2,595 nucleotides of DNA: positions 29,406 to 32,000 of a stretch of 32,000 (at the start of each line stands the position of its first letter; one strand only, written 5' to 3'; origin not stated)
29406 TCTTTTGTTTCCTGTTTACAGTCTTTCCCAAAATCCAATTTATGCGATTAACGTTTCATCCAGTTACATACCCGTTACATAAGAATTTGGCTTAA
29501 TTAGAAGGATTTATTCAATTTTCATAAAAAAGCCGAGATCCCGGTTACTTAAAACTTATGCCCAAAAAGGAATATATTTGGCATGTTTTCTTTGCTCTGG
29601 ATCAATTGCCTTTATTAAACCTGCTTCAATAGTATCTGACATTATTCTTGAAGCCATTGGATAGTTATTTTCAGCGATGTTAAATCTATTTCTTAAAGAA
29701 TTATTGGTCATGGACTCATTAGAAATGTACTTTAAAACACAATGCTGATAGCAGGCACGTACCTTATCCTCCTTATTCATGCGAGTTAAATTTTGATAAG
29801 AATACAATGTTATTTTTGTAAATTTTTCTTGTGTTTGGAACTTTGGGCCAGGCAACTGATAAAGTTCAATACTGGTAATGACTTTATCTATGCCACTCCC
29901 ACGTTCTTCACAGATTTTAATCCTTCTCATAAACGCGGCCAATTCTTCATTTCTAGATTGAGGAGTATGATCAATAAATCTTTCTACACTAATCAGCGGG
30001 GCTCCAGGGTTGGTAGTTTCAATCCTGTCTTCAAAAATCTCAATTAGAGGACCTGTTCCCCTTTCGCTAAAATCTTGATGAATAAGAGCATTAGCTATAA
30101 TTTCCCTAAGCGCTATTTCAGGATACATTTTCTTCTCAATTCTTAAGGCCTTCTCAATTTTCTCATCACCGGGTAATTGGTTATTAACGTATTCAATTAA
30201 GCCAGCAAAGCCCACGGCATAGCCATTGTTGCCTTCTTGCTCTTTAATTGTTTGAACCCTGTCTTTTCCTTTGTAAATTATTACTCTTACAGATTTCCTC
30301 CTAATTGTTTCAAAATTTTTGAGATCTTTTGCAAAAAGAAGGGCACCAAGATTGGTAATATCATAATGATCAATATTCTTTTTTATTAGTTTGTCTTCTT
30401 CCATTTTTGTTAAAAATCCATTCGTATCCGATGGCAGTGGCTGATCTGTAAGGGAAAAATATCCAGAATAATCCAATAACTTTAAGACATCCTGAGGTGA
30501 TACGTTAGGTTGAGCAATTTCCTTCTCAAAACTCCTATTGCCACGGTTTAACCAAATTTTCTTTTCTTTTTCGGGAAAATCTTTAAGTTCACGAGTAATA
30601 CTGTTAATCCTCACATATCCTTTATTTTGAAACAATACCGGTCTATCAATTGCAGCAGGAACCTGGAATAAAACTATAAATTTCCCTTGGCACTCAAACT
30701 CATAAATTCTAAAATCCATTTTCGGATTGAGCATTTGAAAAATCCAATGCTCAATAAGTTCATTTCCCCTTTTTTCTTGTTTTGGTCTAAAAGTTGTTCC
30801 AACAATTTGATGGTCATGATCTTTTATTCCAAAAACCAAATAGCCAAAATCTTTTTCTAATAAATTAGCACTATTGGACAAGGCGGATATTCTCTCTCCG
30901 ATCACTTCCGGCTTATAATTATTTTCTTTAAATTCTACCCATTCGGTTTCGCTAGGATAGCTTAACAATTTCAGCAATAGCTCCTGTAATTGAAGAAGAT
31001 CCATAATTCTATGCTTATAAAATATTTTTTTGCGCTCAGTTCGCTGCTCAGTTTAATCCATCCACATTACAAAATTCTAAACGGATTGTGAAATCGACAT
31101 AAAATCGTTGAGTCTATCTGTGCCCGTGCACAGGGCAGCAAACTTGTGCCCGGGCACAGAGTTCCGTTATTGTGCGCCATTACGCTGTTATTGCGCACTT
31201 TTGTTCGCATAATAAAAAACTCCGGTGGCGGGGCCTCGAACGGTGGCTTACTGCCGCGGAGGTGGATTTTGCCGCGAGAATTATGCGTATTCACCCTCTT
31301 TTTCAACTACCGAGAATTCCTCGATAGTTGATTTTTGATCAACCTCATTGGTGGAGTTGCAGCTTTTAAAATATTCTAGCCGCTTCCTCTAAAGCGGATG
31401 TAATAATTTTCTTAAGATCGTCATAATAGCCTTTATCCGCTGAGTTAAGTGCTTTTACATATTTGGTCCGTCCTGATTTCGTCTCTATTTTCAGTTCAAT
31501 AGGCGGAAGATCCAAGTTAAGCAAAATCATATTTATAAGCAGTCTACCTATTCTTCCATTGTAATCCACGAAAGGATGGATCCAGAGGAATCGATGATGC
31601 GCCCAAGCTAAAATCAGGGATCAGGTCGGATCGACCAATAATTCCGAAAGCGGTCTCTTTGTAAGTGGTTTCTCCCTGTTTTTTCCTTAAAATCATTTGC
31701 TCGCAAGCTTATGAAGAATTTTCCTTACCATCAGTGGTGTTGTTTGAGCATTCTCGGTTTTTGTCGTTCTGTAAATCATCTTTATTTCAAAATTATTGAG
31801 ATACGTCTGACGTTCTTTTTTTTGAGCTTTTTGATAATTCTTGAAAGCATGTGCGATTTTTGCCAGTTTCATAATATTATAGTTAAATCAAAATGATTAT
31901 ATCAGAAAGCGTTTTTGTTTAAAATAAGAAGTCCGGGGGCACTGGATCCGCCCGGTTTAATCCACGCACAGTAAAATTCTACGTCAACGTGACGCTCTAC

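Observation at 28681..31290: Two direct copies of a GC-rich non-coding element of about 170 nt whose hairpins are preserved by compensatory changes: candidate new structured RNA or structured DNA site family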

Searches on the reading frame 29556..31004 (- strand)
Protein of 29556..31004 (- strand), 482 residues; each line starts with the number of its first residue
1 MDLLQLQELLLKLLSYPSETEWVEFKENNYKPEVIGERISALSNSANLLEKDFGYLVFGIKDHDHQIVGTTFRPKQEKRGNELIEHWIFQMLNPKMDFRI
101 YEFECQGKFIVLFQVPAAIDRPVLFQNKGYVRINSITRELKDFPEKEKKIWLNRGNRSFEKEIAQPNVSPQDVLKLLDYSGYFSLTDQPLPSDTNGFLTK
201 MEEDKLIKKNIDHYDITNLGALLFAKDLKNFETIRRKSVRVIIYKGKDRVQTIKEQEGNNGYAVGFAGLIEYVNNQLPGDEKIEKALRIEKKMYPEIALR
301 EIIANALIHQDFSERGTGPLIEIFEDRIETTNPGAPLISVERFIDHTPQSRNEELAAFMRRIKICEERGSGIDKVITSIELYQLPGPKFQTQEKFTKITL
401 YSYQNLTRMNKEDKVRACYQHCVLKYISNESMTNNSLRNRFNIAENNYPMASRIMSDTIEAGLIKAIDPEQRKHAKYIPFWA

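Call 9: search_protein_families(library=pfam, proteins=[window:29556-31004:-], max_evalue=0.01)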
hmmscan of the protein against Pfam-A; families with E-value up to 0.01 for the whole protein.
window:29556-31004:- (482 aa): 2 families
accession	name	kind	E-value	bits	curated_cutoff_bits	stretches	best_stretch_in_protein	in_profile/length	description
PF13749.12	HATPase_c_4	-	3.1e-22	78.8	26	1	316-400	1-89/89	Putative ATP-dependent DNA helicase recG C-terminal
PF04326.19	SLFN_AlbA_2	-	1.3e-20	74.5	25.3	1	19-140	1-117/118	Schlafen, AlbA_2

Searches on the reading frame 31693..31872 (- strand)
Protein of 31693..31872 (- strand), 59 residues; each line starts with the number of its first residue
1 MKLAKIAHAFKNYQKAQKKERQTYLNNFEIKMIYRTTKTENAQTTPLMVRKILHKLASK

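Call 9: search_protein_families(library=pfam, proteins=[window:31693-31872:-], max_evalue=0.01)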
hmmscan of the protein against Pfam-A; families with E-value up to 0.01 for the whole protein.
window:31693-31872:- (59 aa): 0 families

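Call 16: find_encoding_contigs(protein=window:31693-31872:-, flank=10000, max_places=6)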
Protein window:31693-31872:- (59 aa): 4 contigs read that carry it; 2 places shown.
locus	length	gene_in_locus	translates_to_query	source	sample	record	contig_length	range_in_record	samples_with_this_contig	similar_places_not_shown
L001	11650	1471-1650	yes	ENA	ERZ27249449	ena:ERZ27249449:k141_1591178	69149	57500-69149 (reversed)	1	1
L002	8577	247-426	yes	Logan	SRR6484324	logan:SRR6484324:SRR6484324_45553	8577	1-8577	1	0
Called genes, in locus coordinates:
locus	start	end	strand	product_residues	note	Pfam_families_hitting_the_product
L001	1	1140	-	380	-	?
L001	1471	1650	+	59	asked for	-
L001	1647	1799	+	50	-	-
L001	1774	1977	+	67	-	-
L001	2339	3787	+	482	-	PF04326:SLFN_AlbA_2, PF13749:HATPase_c_4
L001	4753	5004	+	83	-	-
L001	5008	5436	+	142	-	PF01850:PIN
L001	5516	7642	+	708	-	PF08241:Methyltransf_11 (weak), PF00535:Glycos_transf_2, PF13641:Glyco_tranf_2_3 (faint)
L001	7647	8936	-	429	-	PF05221:AdoHcyase, PF02826:2-Hacid_dh_C (weak), PF00670:AdoHcyase_NAD, PF07991:KARI_N (weak)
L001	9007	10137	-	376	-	PF00438:S-AdoMet_synt_N, PF02772:S-AdoMet_synt_M, PF02773:S-AdoMet_synt_C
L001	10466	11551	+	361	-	PF00535:Glycos_transf_2, PF13641:Glyco_tranf_2_3, PF13632:Glyco_trans_2_3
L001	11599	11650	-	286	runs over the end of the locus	PF02578:Cu-oxidase_4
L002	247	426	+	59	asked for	-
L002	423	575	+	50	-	-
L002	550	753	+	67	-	-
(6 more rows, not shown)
